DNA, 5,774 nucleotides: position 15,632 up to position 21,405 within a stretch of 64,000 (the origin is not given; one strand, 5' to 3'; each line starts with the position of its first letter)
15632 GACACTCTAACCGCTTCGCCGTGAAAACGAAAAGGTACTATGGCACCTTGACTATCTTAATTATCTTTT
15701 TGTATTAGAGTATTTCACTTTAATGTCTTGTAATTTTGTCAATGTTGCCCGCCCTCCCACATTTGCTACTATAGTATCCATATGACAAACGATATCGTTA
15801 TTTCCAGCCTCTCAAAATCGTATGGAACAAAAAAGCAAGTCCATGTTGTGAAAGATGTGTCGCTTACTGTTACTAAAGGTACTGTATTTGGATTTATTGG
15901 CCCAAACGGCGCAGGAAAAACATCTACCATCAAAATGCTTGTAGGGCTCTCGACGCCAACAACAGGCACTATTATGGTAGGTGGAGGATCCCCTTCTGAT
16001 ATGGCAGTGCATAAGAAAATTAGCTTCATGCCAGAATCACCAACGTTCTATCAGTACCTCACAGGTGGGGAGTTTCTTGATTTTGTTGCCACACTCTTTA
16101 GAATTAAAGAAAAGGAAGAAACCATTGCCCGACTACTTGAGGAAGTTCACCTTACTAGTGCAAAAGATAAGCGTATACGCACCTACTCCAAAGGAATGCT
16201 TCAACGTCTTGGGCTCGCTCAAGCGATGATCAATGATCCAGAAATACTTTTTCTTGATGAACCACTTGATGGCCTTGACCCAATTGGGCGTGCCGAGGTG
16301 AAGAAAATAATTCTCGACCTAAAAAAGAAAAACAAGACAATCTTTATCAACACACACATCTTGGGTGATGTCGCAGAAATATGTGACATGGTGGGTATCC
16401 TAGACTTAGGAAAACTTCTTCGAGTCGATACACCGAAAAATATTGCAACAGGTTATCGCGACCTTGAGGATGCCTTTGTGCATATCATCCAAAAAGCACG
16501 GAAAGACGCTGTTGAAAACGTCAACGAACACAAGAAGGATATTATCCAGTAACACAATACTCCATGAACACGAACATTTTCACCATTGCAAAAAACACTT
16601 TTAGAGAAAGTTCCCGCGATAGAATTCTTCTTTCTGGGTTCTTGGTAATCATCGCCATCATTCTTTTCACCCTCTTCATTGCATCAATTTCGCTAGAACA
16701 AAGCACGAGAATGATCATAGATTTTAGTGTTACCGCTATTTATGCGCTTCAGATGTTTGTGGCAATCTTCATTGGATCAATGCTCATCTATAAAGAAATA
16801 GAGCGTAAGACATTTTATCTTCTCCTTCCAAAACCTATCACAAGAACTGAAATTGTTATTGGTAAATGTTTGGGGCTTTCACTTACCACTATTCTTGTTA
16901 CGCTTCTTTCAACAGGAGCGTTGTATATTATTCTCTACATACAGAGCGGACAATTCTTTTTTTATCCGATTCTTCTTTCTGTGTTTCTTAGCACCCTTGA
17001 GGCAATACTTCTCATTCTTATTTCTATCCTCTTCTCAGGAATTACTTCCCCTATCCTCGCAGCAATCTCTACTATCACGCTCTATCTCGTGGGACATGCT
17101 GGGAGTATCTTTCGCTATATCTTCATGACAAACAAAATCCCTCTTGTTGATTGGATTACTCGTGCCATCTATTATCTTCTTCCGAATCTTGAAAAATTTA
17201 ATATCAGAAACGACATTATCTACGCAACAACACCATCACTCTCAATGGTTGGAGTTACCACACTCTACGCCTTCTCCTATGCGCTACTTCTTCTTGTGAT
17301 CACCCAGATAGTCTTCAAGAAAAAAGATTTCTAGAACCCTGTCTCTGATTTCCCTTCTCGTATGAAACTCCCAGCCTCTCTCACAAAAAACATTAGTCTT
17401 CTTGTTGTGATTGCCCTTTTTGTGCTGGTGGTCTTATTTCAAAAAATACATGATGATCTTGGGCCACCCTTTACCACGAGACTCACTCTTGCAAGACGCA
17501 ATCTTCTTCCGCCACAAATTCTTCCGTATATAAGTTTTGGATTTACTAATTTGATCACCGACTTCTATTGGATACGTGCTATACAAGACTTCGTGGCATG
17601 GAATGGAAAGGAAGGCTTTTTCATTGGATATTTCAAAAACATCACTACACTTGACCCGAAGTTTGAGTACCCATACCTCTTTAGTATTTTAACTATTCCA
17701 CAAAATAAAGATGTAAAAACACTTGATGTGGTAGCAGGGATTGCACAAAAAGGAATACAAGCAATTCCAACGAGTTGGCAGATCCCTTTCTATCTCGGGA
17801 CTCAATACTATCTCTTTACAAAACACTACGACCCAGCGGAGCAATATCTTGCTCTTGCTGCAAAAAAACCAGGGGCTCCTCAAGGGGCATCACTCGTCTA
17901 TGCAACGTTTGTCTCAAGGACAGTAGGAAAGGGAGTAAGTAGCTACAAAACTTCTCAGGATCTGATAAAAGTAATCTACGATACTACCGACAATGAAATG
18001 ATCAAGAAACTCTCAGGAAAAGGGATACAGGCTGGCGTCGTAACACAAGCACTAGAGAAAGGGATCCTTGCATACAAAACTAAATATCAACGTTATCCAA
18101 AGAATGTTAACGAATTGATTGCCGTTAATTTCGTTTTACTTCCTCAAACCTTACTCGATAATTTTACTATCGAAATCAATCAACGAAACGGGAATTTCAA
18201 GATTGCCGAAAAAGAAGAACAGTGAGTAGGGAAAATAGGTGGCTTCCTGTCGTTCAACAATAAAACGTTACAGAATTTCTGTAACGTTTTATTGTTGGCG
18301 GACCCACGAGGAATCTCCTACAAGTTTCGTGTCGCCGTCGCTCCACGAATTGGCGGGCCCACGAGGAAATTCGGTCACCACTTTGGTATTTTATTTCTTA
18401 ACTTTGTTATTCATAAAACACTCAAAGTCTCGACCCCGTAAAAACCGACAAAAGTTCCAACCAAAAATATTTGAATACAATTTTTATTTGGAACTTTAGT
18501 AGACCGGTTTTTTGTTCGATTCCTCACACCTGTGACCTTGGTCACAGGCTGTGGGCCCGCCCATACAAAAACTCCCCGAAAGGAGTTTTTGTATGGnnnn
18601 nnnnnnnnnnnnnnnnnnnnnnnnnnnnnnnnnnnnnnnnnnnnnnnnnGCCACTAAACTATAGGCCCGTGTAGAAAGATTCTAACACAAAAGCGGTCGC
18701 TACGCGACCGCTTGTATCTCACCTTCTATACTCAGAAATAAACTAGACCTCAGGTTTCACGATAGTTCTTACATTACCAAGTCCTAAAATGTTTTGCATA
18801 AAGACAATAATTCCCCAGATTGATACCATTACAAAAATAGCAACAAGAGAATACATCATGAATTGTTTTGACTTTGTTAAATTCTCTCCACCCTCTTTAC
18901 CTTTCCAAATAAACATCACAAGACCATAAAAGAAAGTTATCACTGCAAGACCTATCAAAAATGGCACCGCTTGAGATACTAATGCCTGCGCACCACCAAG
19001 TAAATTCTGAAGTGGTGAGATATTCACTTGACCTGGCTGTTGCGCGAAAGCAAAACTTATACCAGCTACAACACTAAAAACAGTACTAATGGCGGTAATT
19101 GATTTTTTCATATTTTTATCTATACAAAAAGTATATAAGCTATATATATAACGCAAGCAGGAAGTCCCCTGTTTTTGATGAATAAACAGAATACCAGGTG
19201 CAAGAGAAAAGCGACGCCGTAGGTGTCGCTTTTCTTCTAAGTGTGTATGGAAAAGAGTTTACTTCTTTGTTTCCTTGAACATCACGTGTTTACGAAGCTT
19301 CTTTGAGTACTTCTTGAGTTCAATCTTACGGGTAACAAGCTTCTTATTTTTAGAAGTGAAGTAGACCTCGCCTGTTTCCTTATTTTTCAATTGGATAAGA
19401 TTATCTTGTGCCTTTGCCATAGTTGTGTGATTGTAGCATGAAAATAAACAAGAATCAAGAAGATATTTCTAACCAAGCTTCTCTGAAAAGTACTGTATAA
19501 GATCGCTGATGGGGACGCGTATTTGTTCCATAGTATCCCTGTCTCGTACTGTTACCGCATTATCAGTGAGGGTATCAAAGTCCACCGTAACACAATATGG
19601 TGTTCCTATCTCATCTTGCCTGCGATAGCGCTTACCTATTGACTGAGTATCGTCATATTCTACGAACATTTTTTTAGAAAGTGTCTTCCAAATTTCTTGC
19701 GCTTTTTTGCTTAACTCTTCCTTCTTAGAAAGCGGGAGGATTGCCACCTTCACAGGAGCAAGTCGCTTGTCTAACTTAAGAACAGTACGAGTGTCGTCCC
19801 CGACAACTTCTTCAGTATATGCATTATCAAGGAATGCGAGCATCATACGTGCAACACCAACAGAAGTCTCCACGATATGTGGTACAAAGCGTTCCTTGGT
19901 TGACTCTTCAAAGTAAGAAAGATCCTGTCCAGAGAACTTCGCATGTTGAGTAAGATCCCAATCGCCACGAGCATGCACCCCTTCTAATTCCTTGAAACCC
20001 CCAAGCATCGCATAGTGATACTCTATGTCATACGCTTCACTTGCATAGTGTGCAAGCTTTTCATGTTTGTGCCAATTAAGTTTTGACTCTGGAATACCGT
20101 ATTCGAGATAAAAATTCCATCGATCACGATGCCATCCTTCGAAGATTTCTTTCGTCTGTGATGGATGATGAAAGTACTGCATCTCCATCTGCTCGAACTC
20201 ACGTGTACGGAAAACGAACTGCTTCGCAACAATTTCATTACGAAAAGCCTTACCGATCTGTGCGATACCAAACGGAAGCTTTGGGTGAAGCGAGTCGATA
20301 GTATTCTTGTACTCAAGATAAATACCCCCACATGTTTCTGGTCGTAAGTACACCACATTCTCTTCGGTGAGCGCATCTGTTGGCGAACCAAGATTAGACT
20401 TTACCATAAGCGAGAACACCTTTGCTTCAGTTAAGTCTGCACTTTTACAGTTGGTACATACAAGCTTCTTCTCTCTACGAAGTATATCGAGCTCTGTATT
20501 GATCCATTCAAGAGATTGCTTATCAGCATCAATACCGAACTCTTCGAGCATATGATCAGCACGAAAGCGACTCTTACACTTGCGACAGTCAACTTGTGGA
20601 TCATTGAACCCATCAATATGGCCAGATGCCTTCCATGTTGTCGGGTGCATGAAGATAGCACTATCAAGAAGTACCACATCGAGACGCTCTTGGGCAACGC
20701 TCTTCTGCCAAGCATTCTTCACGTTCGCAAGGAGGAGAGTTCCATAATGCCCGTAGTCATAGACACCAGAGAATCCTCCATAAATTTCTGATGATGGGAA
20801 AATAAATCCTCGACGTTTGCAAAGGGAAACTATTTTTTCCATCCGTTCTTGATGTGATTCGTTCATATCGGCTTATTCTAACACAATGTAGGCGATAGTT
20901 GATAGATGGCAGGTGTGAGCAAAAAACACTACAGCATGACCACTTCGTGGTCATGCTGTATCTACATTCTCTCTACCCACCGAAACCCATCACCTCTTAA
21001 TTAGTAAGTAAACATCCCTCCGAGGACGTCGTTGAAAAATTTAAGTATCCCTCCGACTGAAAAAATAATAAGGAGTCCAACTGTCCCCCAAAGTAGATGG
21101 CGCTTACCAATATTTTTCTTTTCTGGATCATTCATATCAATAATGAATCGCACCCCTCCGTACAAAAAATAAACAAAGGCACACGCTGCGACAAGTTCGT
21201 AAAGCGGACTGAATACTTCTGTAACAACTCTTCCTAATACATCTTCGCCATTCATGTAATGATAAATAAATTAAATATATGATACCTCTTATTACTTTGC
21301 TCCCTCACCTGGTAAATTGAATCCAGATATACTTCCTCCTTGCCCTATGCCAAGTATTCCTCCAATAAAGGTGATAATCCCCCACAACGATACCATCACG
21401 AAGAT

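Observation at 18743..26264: Cluster of six paralogous VirB2/TrbC-like two-helix secreted 'pilin-like' proteins, possibly on a tRNA-adjacent island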

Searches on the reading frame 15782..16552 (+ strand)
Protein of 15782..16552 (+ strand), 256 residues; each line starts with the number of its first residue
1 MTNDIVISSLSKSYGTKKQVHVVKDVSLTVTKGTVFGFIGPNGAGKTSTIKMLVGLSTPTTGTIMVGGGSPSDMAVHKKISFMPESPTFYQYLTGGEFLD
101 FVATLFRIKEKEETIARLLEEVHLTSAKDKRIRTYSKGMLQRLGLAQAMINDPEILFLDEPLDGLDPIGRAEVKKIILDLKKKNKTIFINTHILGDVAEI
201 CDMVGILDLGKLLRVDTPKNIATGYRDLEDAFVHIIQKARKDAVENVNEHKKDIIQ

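Call 90: search_protein_families(library=pfam, proteins=[window:15782-16552:+], max_evalue=0.001)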
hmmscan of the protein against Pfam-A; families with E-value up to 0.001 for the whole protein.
window:15782-16552:+ (256 aa): 2 families
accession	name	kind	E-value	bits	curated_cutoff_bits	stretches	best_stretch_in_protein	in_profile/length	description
PF00005.33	ABC_tran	-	1.3e-28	100.7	25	1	23-162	1-136/137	ABC transporter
PF13304.12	AAA_21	-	4e-08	34.1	27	0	108-192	207-298/304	AAA domain, putative AbiEii toxin, Type IV TA system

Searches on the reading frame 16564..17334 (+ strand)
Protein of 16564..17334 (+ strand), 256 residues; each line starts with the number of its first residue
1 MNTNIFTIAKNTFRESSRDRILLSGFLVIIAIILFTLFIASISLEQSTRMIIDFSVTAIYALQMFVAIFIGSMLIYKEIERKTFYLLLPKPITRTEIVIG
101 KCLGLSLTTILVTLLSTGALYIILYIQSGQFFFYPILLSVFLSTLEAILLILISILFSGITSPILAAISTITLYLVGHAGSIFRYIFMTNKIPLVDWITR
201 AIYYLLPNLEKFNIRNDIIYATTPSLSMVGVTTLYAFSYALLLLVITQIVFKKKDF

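Call 90: search_protein_families(library=pfam, proteins=[window:16564-17334:+], max_evalue=0.001)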
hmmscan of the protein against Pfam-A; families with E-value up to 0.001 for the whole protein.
window:16564-17334:+ (256 aa): 4 families
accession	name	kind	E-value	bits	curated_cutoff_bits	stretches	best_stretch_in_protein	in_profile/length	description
PF12679.13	ABC2_membrane_2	-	2.9e-11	43.6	27.2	1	7-255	2-282/283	ABC-2 family transporter protein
PF01061.29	ABC2_membrane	-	1.3e-05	25.2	26.9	1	4-176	2-176/211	ABC-2 type transporter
PF12730.13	ABC2_membrane_4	-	0.00024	21.5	27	1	18-166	11-157/179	ABC-2 family transporter protein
PF13346.12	ABC2_membrane_5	-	0.00032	20.8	25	1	20-188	7-172/205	ABC-2 family transporter protein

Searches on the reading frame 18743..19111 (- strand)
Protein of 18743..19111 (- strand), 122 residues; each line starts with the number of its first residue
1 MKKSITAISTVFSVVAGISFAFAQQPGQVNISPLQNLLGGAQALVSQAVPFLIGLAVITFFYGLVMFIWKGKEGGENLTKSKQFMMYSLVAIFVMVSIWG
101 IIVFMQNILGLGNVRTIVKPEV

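Call 4: search_protein_families(library=pfam, proteins=[window:18743-19111:-], max_evalue=1)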
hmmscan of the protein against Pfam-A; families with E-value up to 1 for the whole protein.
window:18743-19111:- (122 aa): 6 families
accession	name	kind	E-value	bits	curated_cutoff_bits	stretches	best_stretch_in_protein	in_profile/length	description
PF18895.5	T4SS_pilin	-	0.023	15.2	26.6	1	35-103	6-69/71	Type IV secretion system pilin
PF20153.4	DUF6535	-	0.024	14.9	23.9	1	45-70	152-177/177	Family of unknown function (DUF6535)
PF09990.14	DUF2231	-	0.026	15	26.4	1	6-96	45-120/139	Predicted membrane protein (DUF2231)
PF10011.15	DUF2254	-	0.081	12.1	28.8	1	51-119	94-157/368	Predicted membrane protein (DUF2254)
PF15062.11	ARL6IP6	-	0.21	12.2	27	1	43-67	22-46/86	Haemopoietic lineage transmembrane helix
PF03597.20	FixS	-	0.97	9.7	23.1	1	51-72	5-26/44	Cytochrome oxidase maturation protein cbb3-type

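Call 89: search_protein_families(library=ncbifam, proteins=[window:18743-19111:-], max_evalue=0.1)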
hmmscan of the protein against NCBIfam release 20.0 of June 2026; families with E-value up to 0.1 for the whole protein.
window:18743-19111:- (122 aa): 1 family
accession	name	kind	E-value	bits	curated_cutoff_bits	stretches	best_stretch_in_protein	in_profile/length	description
NF045937.1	MSC_0624_12TM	equivalog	0.053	12.1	70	1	49-107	211-268/445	MSC_0624 family F1-like ATPase-associated membrane protein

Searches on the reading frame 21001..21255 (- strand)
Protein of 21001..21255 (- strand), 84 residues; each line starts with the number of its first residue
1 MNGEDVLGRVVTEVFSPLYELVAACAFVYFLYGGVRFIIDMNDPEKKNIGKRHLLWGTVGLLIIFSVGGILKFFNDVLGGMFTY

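Call 4: search_protein_families(library=pfam, proteins=[window:21001-21255:-], max_evalue=1)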
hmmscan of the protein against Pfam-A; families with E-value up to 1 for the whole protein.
window:21001-21255:- (84 aa): 3 families
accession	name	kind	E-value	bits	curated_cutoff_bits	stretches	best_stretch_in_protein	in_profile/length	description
PF18895.5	T4SS_pilin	-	3.4e-10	40.3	26.6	1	5-74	3-71/71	Type IV secretion system pilin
PF13572.11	DUF4134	-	0.046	14.4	26.5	1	10-74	30-92/93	Domain of unknown function (DUF4134)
PF13664.11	DUF4149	-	0.071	13.8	24.6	1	6-68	29-82/102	Domain of unknown function (DUF4149)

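Call 56: search_protein_representatives(alignment_id=A5)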
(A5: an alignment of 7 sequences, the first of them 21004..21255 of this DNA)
Query: 7 sequences, 95 profile positions. Proteins with E-value up to 0.001 (for the whole library): 16088; up to 1e-10: 3530; up to 1e-30: 19. The best 150 are listed.
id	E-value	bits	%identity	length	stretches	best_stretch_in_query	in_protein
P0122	1.3e-47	176.1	-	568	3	4-77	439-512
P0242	3.5e-47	174.7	-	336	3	4-84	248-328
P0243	8.5e-47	173.4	-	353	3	6-87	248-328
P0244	2.3e-43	162.5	-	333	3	5-94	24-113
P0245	8.5e-43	160.6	-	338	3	16-90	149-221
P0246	3.9e-39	148.9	-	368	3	14-83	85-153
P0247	5.8e-37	141.9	-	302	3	3-92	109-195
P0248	1.8e-35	137.1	-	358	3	6-81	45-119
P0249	9.5e-34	131.6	-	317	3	4-85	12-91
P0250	1.7e-33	130.8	-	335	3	3-83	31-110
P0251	2.7e-32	127.0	-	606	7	5-81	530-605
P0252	4.8e-32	126.2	-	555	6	5-76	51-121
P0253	7.6e-32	125.5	-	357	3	6-80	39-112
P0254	7.6e-32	125.5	-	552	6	7-77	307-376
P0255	8.0e-32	125.5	-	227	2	5-94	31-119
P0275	1.2e-26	108.8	-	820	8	15-73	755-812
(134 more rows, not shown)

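Call 79: list_cluster_members(proteins=[P0001, P0121, window:21001-21255:-])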
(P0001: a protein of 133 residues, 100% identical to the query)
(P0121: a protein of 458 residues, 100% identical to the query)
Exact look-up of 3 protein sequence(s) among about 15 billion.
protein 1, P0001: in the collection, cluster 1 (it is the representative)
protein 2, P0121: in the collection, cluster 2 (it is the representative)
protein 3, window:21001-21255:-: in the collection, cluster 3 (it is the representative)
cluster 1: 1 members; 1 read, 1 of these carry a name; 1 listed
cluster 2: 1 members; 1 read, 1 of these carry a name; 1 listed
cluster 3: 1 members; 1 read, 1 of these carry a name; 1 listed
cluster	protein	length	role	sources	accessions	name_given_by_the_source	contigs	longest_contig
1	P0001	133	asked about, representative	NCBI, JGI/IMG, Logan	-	hypothetical protein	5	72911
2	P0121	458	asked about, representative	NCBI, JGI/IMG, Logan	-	hypothetical protein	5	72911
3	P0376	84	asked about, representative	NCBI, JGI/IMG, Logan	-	hypothetical protein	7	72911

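Call 89: search_protein_families(library=ncbifam, proteins=[window:21001-21255:-], max_evalue=0.1)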
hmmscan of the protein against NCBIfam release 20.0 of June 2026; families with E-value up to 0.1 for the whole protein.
window:21001-21255:- (84 aa): 2 families
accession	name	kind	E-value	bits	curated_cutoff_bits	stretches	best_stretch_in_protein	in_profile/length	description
NF045849.1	ICE_MMCAP2_0565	equivalog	1.5e-05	24.6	40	1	7-75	9-77/80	Mbov_0395 family pilin-like conjugal transfer protein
TIGR02970.1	succ_dehyd_cytB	equivalog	0.021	15.1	52.3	1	9-67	57-116/120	succinate dehydrogenase, cytochrome b556 subunit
